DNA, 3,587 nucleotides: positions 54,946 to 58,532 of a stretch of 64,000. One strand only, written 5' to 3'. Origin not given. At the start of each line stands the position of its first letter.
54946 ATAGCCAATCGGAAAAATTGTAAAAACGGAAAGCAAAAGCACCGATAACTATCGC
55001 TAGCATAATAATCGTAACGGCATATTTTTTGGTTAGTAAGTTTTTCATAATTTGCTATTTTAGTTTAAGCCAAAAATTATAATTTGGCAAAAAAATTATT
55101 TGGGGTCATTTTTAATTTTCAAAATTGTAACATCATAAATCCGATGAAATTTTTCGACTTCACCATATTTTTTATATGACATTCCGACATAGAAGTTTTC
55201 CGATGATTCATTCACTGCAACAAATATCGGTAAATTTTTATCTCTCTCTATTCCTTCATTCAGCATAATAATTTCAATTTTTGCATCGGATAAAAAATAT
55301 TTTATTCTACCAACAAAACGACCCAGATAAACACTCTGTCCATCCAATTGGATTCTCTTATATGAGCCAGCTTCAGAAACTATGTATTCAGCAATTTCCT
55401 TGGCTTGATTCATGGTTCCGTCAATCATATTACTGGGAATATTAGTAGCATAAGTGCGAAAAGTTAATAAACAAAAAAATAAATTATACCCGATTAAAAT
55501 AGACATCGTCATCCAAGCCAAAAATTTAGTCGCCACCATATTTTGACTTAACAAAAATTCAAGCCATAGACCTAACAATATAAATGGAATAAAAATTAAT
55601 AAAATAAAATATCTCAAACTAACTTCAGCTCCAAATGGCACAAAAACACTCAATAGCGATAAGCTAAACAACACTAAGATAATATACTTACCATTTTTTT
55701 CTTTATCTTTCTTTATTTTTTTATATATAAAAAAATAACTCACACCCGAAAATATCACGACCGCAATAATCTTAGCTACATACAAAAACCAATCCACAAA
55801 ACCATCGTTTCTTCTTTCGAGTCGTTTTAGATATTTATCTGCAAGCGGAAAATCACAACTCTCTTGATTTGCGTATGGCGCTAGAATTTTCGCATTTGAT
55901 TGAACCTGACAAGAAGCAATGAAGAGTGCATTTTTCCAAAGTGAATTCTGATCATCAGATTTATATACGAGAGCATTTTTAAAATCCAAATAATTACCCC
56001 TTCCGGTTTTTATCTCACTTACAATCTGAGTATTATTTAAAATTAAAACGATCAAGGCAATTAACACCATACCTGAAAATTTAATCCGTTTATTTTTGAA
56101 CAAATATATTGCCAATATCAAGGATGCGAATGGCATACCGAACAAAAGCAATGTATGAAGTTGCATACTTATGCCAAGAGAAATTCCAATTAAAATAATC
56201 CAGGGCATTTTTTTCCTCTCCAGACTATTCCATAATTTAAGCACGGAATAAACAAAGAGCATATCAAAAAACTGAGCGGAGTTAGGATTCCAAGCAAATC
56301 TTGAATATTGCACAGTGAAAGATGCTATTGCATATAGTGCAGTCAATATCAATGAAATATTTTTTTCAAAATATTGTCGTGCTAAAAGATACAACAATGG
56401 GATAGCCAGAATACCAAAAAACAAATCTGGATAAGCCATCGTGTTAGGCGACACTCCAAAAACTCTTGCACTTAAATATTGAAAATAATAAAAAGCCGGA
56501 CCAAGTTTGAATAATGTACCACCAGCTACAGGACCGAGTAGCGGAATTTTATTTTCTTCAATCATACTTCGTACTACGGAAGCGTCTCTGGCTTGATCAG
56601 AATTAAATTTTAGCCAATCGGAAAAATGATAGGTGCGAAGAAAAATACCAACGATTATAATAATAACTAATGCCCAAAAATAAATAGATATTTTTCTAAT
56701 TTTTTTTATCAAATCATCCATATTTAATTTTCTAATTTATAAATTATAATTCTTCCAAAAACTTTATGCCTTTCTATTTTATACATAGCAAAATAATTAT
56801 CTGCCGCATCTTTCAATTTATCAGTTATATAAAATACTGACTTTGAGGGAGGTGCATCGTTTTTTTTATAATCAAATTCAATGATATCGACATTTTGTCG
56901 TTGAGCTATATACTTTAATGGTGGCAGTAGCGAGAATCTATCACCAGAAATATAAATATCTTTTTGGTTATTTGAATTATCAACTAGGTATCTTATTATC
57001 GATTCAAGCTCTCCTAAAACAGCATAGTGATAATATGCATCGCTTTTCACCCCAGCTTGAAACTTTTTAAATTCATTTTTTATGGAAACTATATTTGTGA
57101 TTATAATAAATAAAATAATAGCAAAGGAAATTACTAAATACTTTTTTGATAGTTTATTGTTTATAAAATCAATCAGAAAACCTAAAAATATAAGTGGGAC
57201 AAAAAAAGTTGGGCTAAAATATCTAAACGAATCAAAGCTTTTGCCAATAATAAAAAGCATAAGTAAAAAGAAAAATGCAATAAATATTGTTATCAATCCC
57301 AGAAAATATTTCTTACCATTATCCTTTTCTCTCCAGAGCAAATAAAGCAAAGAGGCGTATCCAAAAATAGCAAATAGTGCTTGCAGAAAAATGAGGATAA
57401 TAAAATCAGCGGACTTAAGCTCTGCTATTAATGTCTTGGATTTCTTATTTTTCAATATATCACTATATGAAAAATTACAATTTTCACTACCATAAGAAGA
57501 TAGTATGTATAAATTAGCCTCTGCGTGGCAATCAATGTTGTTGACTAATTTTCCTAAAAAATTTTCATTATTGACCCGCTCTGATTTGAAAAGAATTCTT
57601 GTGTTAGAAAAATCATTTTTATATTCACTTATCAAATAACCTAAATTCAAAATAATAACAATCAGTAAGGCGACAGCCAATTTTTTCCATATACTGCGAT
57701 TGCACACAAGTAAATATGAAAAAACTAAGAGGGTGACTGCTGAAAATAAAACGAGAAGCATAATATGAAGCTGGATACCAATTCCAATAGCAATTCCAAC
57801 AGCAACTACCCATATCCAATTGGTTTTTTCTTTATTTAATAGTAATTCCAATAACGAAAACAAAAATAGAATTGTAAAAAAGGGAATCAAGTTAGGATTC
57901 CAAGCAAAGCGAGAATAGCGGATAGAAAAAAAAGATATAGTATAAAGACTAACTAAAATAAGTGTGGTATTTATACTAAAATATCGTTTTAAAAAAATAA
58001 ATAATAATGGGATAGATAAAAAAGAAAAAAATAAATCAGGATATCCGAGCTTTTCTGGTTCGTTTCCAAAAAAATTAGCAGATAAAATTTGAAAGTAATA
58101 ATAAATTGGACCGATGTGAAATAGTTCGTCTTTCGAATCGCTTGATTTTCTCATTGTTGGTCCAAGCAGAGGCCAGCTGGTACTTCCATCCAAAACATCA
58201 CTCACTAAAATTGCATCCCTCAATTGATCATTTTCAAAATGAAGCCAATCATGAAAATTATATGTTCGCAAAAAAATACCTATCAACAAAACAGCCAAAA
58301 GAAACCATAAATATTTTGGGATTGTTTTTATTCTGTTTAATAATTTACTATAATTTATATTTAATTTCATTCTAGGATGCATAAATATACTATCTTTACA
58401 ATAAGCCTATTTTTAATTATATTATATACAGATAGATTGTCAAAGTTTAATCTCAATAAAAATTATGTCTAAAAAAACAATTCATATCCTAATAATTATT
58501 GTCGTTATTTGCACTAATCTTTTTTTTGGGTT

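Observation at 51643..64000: Seven tandem ArnT/PMT-like (GT-C fold) membrane glycosyltransferase paralogs in two divergent subfamilies, in convergent arrays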

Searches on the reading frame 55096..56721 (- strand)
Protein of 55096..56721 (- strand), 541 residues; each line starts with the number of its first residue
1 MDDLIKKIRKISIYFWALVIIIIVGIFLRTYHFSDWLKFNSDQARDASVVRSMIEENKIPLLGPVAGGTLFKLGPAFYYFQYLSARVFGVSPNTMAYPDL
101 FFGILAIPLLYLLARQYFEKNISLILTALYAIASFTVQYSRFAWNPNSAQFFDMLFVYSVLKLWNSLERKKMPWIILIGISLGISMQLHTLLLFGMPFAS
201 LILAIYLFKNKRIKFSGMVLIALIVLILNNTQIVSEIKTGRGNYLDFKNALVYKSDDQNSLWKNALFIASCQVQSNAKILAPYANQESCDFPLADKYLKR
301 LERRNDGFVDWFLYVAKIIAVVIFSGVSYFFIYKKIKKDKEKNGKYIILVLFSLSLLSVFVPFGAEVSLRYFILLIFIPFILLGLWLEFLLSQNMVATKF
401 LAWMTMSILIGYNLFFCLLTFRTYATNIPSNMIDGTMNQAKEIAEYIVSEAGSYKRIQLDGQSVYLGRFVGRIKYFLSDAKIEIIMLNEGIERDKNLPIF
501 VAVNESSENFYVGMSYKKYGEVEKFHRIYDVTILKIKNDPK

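Call 8: search_protein_families(library=pfam, proteins=[window:55096-56721:-], max_evalue=0.01)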
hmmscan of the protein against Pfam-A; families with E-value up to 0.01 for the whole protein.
window:55096-56721:- (541 aa): 1 family
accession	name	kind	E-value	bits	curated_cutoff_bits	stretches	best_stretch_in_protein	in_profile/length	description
PF13231.12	PMT_2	-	3.5e-11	44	26.1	1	74-227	3-152/160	Dolichyl-phosphate-mannose-protein mannosyltransferase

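Call 9: search_protein_families(library=ncbifam, proteins=[window:55096-56721:-], max_evalue=0.01)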
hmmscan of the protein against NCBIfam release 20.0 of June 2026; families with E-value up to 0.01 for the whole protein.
window:55096-56721:- (541 aa): 2 families
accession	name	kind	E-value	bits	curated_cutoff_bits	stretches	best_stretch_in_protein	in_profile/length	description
TIGR03663.1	TIGR03663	subfamily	1.7e-09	37.3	126.25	1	19-213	5-188/435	flippase activity-associated protein Agl23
NF047440.1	LA3751_2_3_fam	subfamily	2.7e-05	23.2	200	1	76-230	84-241/460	LA_3751/LA_3752 family putative glycosyltransferase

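Call 25: find_homologous_proteins(query=window:55096-56721:-, max_evalue=0.00001)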
Query window:55096-56721:- (541 aa): 468 proteins with E <= 0.00001 among 8000 candidates; the best 120 are listed.
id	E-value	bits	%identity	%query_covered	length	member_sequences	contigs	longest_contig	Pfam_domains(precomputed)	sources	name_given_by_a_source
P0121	0.0e+0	1187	100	100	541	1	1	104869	PF13231.13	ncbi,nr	ncbi:MAG: glycosyltransferase family 39 protein [bacterium]|nr:glycosyltransferase family 39 protein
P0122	1.1e-245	834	71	95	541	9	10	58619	PF13231.13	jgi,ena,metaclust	metaclust:\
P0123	4.6e-224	763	65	95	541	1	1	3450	PF13231.13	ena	-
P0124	2.2e-219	748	64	98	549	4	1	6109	PF13231.13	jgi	-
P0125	8.1e-219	746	63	98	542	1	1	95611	PF13231.13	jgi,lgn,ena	-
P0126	5.5e-211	720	61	99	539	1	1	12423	PF13231.13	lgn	-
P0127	1.5e-204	699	59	99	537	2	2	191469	PF02366.25,PF13231.13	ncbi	ncbi:MAG: glycosyltransferase family 39 protein [Candidatus Moraniibacteriota bacterium]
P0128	1.9e-203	695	60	99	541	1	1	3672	PF13231.13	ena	-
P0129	2.9e-190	652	56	95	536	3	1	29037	PF14897.13,PF13231.13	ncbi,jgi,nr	ncbi:MAG: hypothetical protein US25_C0010G0003 [Candidatus Moranbacteria bacterium GW2011_GWE1_36_7]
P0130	1.3e-178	613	53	99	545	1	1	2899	PF13231.13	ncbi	-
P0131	3.8e-171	588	52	96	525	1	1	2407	PF02366.25,PF13231.13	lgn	-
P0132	7.7e-167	574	64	76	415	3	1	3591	-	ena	-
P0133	2.7e-154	533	46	100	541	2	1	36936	PF13231.13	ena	-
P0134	1.1e-148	514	44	100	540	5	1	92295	PF13231.13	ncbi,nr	ncbi:MAG: glycosyltransferase family 39 protein [Candidatus Moranbacteria bacterium]|nr:glycosyltran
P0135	4.0e-143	496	45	97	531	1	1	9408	PF13231.13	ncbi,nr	ncbi:MAG: hypothetical protein HGA36_05075 [Candidatus Moranbacteria bacterium]|nr:hypothetical prot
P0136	7.8e-143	495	43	100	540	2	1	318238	PF13231.13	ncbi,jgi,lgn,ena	ncbi:MAG: glycosyltransferase family 39 protein [Parcubacteria group bacterium]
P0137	3.2e-137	476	43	97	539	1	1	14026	PF13231.13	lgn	-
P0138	1.2e-134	468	43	98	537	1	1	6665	PF13231.13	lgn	-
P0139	1.4e-130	455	42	97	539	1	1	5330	PF13231.13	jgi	-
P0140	4.7e-125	436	42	100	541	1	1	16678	PF13231.13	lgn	-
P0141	8.8e-123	429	42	99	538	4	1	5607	PF13231.13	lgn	-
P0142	2.9e-119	417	41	99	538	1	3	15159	PF13231.13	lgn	-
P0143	1.2e-118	415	41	99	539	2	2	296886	PF13231.13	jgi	-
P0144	3.3e-103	364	39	96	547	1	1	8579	PF13231.13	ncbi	-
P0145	5.6e-102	360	37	97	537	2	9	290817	PF13231.13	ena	-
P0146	5.9e-101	357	38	98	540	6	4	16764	PF13231.13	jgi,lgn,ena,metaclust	metaclust:\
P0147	2.7e-100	355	38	99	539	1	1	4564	PF13231.13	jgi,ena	-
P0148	1.2e-99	353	38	96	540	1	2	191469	PF02366.25,PF13231.13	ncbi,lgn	ncbi:MAG: glycosyltransferase family 39 protein [Candidatus Moraniibacteriota bacterium]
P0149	2.8e-99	351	36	95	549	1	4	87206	PF13231.13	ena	-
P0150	7.1e-99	350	37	96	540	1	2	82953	PF13231.13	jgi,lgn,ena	jgi:4-amino-4-deoxy-L-arabinose transferase-like glycosyltransferase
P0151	1.2e-98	349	36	96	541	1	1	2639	PF13231.13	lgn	-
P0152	7.1e-98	347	37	94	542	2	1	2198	PF13231.13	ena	-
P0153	1.7e-97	345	37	96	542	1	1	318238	PF13231.13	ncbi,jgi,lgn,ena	ncbi:MAG: glycosyltransferase family 39 protein [Parcubacteria group bacterium]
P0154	6.5e-97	344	35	96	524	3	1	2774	PF13231.13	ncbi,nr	ncbi:MAG: glycosyltransferase family 39 protein [Candidatus Moranbacteria bacterium]|nr:glycosyltran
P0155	1.7e-96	342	38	99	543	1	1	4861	PF13231.13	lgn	-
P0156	2.1e-96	342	37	92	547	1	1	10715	PF02366.25,PF13231.13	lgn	-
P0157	3.2e-96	341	39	91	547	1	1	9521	PF13231.13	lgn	-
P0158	3.6e-96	341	37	99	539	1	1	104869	PF13231.13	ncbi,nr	ncbi:MAG: glycosyltransferase family 39 protein [bacterium]|nr:glycosyltransferase family 39 protein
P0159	3.7e-96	341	37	99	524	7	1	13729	PF13231.13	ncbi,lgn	ncbi:MAG: glycosyltransferase family 39 protein [Candidatus Moraniibacteriota bacterium]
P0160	5.0e-96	341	37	96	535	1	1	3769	PF02366.25,PF13231.13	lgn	-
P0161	8.1e-96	340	35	95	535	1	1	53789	PF02366.25,PF13231.13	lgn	-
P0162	1.8e-95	339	38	86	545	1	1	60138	PF13231.13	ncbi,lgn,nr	ncbi:MAG: hypothetical protein QG620_412 [Patescibacteria group bacterium]|nr:hypothetical protein [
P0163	3.0e-95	338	35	96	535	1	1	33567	PF13231.13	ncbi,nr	ncbi:MAG: glycosyltransferase family 39 protein [Candidatus Moranbacteria bacterium]|nr:glycosyltran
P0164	5.6e-95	337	36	96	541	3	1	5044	PF14897.13,PF13231.13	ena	-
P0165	6.6e-95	337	36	96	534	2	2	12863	PF13231.13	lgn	-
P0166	1.0e-94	336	37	97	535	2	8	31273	PF13231.13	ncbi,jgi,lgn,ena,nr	ncbi:MAG: hypothetical protein US25_C0045G0005 [Candidatus Moranbacteria bacterium GW2011_GWE1_36_7]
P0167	1.7e-94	336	37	87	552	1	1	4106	PF13231.13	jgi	jgi:4-amino-4-deoxy-L-arabinose transferase-like glycosyltransferase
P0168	3.4e-94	335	35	99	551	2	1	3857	PF13231.13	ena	-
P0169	4.2e-94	334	36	94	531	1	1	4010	PF02366.25,PF13231.13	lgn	-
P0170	8.3e-94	333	39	86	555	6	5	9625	PF02366.25,PF13231.13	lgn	-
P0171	8.4e-94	333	36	91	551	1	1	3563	PF13231.13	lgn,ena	-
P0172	1.1e-93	333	36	91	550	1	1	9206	PF02366.25,PF13231.13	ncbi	-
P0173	1.4e-93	333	40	90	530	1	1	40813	PF13231.13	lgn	-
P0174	1.9e-93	332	36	96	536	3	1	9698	PF13231.13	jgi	-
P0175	3.5e-93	331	35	92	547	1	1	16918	PF13231.13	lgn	-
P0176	5.6e-93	331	40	89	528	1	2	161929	PF13231.13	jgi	jgi:hypothetical protein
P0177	7.0e-93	330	38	93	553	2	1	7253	PF14897.13,PF13231.13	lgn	-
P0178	1.2e-92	329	36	96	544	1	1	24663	PF02366.25,PF13231.13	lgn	-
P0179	2.6e-92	328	36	88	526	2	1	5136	PF13231.13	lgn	-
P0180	4.4e-92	328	37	94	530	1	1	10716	PF13231.13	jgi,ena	-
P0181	4.9e-92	327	35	97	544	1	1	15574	PF13231.13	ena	-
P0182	6.1e-92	327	35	99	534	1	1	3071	PF14897.13,PF13231.13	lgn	-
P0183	7.1e-92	327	37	87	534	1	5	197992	PF05857.18,PF13231.13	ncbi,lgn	-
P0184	1.4e-91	326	38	86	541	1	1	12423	PF13231.13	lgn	-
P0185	1.4e-91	326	37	91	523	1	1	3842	PF13231.13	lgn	-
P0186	1.9e-91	325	35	88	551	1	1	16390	PF02366.25,PF13231.13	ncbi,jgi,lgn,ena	ncbi:MAG: glycosyltransferase family 39 protein [Candidatus Moraniibacteriota bacterium]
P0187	3.7e-91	325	37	92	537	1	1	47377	PF13231.13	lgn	-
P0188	9.7e-91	323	36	88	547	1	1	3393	PF13231.13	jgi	jgi:hypothetical protein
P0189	1.5e-90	323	35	98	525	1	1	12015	PF13231.13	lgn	-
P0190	1.6e-90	322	35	93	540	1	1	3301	PF13231.13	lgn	-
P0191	1.7e-90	322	37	93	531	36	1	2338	PF13231.13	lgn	-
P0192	1.8e-90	322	35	93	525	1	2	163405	PF02366.25,PF13231.13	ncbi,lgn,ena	-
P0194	2.3e-90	322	36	94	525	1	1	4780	PF13231.13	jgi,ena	-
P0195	3.1e-90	321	38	89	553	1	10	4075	PF13231.13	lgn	-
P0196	3.2e-90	321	36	85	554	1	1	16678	PF13231.13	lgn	-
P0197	3.4e-90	321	35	92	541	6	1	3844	PF13231.13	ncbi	ncbi:MAG: glycosyltransferase family 39 protein [Candidatus Moraniibacteriota bacterium]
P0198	5.4e-90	321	36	90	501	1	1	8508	PF13231.13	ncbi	ncbi:MAG: glycosyltransferase family 39 protein, partial [Candidatus Moraniibacteriota bacterium]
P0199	6.6e-90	320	34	94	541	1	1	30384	PF02366.25,PF13231.13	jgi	jgi:4-amino-4-deoxy-L-arabinose transferase-like glycosyltransferase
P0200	8.0e-90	320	35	99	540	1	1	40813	PF02366.25,PF13231.13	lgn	-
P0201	1.1e-89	320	35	93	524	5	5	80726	PF02366.25,PF13231.13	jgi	-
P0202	1.8e-89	319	34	96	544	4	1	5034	PF13231.13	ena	-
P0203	2.3e-89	319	37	88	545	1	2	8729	PF13231.13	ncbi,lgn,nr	ncbi:MAG TPA: glycosyltransferase family 39 protein [Candidatus Fimivivens sp.]|nr:glycosyltransfera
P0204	4.0e-89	318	35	94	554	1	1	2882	PF13231.13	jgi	jgi:4-amino-4-deoxy-L-arabinose transferase-like glycosyltransferase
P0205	4.5e-89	318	34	95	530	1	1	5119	PF13231.13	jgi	jgi:4-amino-4-deoxy-L-arabinose transferase-like glycosyltransferase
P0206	6.2e-89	317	36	88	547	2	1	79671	PF02366.25,PF13231.13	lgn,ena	-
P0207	8.2e-89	317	36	93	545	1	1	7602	PF13231.13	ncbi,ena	-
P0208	9.7e-89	317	36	89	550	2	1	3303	PF02366.25,PF13231.13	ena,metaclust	metaclust:\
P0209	1.9e-88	316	35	99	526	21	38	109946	PF02366.25,PF13231.13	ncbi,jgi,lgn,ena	jgi:4-amino-4-deoxy-L-arabinose transferase-like glycosyltransferase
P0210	6.7e-88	314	36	90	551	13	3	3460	PF13231.13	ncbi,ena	-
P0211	7.6e-88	314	36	89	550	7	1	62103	PF13231.13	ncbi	-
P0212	7.7e-88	314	37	93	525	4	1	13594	PF13231.13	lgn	-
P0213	2.7e-87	312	36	93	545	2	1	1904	PF13231.13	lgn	-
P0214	4.7e-87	311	36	89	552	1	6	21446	PF13231.13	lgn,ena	-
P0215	6.5e-87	311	36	91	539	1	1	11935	PF13231.13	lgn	-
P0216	8.3e-87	310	36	89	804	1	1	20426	PF00149.34,PF13231.13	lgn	-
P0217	9.2e-87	310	33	94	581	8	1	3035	PF02366.25,PF13231.13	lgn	-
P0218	9.3e-87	310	36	89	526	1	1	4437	PF13231.13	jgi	jgi:4-amino-4-deoxy-L-arabinose transferase-like glycosyltransferase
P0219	1.2e-86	310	34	97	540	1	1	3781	PF02366.25,PF13231.13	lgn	-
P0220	1.6e-86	309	34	92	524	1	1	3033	PF13231.13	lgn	-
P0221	1.8e-86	309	35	93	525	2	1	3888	PF13231.13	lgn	-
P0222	2.8e-86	308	36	89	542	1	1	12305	PF13231.13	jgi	jgi:4-amino-4-deoxy-L-arabinose transferase-like glycosyltransferase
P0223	3.3e-86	308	34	93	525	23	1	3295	PF02366.25,PF13231.13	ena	-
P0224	4.8e-86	308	34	90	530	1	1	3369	PF13231.13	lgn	-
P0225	5.2e-86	308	36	88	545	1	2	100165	PF02366.25,PF13231.13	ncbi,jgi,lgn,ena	ncbi:MAG: glycosyltransferase family 39 protein [Parcubacteria group bacterium]|jgi:4-amino-4-deoxy-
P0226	6.7e-86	307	35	99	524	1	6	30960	PF13231.13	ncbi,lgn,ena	-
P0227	7.4e-86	307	34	89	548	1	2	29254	PF02366.25,PF13231.13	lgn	-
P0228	7.5e-86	307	37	93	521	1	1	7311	PF13231.13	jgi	-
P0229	7.5e-86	307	37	91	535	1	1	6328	PF13231.13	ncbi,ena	-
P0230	8.7e-86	307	35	97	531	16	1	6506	PF13231.13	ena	-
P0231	1.0e-85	307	35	98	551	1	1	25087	PF13231.13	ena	-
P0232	1.1e-85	306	37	89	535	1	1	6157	PF13231.13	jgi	jgi:hypothetical protein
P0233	2.3e-85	305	35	91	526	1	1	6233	PF14897.13,PF13231.13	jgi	jgi:4-amino-4-deoxy-L-arabinose transferase-like glycosyltransferase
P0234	5.0e-85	304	35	91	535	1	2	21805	PF13231.13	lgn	-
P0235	5.5e-85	304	35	88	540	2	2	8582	PF02366.25,PF13231.13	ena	-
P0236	5.8e-85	304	40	72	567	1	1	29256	PF02366.25,PF13231.13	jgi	jgi:4-amino-4-deoxy-L-arabinose transferase-like glycosyltransferase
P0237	9.1e-85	303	34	97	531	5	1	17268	PF13231.13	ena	-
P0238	1.0e-84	303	34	93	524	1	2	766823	PF02366.25,PF13231.13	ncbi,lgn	ncbi:MAG: glycosyltransferase family 39 protein [Candidatus Moraniibacteriota bacterium]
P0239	1.7e-84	303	35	88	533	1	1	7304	PF13231.13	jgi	jgi:4-amino-4-deoxy-L-arabinose transferase-like glycosyltransferase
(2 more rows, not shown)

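Call 32: search_solved_structures(query=A2, max_evalue=1)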
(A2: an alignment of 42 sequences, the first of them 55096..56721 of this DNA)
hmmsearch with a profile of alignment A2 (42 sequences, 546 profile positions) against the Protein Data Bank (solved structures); distinct sequences matched with E-value up to 1: 3.
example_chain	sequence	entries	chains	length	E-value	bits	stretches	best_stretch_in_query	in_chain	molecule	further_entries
8tio_R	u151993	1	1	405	0.023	16.4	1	288-384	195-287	Atypical chemokine receptor 3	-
7sk3_A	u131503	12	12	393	0.034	15.8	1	288-385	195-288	Atypical chemokine receptor 3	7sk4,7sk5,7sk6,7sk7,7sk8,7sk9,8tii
6p25_B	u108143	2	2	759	0.15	13.7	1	104-220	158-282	Dolichyl-phosphate-mannose--protein mannosyltransferase 2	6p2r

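Call 46: predict_structure(alignment_id=A2)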
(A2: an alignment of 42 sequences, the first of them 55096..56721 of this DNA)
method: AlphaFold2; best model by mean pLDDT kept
length: 541 residues; sequences in the alignment: 42
mean_pLDDT: 88.5   pTM: 0.88
mean pLDDT of the five models: 88.5, 88.5, 87.4, 85.4, 84.9
residues with pLDDT >= 90: 314; 70-90: 191; 50-70: 35; < 50: 1
segments of 3 or more residues with pLDDT < 50: none
pLDDT, mean of each block of 10 residues (from residue 1): 74 93 96 88 90 89 83 90 93 92 96 96 97 89 76 97 85 96 94 93 96 95 96 91 89 76 88 91 76 62 68 83 94 91 90 94 83 92 97 93 95 93 73 84 95 93 85 92 86 87 86 89 91 85 37
secondary structure, 60 per line:
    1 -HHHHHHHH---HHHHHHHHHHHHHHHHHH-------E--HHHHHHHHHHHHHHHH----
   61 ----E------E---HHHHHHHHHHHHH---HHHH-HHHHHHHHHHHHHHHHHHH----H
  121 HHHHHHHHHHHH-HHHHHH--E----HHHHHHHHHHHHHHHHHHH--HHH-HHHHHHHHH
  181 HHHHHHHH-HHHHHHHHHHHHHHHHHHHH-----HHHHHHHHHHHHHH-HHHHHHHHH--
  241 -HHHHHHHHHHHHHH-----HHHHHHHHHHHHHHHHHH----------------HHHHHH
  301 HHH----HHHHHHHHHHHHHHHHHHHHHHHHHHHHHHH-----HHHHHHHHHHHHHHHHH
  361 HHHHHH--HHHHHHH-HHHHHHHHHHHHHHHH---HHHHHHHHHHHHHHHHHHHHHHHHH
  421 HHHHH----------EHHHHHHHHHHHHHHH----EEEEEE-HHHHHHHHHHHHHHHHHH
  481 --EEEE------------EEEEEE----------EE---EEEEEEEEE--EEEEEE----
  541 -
elements in order: H2-9 H13-30 H41-56 H76-88 H92-95 H97-115 H120-132 H134-139 H147-165 H172-188 H190-209 H215-228 H230-238 H242-255 H261-278 H295-303 H308-338 H344-366 H369-375 H377-392 H396-425 H437-451 E456-461 H463-480 E483-486 E499-504 E520-528 E531-536

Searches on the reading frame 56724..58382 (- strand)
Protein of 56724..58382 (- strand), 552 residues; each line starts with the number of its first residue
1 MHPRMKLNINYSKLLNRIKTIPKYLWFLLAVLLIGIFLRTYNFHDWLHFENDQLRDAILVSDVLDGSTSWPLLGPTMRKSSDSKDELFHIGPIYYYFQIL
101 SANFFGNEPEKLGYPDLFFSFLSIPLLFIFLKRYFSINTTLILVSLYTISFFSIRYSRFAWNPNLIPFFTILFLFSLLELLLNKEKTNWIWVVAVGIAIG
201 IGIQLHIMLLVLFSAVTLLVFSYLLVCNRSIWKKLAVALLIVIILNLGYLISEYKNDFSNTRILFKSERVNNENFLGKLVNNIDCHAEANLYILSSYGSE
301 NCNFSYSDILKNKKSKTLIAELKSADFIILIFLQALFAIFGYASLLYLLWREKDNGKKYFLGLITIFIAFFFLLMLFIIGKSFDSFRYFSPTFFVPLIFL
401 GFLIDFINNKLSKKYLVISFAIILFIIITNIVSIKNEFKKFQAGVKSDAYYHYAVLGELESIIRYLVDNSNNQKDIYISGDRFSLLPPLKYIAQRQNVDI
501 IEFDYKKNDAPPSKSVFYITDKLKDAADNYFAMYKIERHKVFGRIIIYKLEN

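Call 8: search_protein_families(library=pfam, proteins=[window:56724-58382:-], max_evalue=0.01)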
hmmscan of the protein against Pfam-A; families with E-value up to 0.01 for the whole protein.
window:56724-58382:- (552 aa): 1 family
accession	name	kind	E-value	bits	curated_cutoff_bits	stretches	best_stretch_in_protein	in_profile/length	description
PF13231.12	PMT_2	-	1.5e-07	32.2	26.1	1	92-244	4-154/160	Dolichyl-phosphate-mannose-protein mannosyltransferase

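Call 9: search_protein_families(library=ncbifam, proteins=[window:56724-58382:-], max_evalue=0.01)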
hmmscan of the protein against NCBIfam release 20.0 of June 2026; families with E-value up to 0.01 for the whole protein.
window:56724-58382:- (552 aa): 1 family
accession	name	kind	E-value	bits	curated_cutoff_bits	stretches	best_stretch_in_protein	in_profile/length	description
TIGR03663.1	TIGR03663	subfamily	0.00012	21.2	126.25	1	91-266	52-235/435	flippase activity-associated protein Agl23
